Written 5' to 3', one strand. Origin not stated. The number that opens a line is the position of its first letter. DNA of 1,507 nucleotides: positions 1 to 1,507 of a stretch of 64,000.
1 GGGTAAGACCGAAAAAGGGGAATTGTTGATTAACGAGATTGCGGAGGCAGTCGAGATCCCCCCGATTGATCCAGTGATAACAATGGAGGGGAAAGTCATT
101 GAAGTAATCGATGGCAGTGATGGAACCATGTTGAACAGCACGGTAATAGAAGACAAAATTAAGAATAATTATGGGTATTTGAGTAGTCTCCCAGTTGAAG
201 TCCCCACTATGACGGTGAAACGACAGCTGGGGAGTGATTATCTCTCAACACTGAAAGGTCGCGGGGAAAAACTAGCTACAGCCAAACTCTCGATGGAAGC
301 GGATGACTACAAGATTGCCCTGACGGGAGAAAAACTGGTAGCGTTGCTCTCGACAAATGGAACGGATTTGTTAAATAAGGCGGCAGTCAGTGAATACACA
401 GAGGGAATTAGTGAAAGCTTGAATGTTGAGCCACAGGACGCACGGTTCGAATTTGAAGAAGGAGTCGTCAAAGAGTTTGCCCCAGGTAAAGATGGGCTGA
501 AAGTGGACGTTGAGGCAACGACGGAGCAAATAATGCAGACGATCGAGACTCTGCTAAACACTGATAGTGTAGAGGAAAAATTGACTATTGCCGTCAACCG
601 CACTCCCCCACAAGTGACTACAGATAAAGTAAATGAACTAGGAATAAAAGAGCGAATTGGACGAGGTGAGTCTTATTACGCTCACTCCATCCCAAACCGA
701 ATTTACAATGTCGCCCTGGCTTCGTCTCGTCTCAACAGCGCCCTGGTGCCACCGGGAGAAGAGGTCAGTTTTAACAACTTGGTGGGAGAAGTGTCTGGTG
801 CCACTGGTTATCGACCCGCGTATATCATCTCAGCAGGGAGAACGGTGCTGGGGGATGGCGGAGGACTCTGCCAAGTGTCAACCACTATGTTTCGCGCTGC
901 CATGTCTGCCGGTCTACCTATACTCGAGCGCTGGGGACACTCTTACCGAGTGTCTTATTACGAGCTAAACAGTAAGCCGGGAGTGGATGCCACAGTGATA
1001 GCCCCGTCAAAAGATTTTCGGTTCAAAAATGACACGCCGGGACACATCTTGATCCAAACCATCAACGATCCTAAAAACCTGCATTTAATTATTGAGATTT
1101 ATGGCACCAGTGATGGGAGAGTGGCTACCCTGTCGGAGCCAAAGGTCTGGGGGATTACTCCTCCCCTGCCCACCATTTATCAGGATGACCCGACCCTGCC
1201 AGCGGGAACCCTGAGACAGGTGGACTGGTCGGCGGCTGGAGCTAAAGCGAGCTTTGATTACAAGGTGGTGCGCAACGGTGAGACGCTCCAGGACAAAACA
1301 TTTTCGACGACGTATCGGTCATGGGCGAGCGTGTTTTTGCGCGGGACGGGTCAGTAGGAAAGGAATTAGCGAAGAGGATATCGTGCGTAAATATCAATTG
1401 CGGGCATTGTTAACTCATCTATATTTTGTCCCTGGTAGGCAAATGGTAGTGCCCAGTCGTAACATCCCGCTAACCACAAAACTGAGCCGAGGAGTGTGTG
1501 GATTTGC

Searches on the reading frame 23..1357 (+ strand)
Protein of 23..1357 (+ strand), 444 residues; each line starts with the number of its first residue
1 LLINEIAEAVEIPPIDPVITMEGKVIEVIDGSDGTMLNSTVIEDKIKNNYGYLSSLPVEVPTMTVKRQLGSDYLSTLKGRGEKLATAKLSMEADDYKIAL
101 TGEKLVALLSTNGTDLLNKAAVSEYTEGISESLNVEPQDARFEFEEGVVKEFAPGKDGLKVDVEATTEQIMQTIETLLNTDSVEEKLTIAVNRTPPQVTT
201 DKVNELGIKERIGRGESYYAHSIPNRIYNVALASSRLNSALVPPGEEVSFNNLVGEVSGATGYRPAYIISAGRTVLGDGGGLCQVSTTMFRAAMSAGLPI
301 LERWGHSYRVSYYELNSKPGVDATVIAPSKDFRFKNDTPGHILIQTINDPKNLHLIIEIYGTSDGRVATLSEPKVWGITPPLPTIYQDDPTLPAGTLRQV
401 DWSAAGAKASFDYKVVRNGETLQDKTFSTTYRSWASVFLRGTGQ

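Call 48: search_protein_families(library=pfam, proteins=[window:23-1357:+], max_evalue=0.0001)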
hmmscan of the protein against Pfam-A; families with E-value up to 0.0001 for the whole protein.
window:23-1357:+ (444 aa): 2 families
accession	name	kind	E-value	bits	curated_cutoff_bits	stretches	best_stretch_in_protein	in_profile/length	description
PF04294.18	VanW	-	3.1e-40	137.1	27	1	225-355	1-127/130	VanW like protein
PF12229.13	PG_binding_4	-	5.8e-15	55.9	22.1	1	117-176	52-110/117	Putative peptidoglycan binding domain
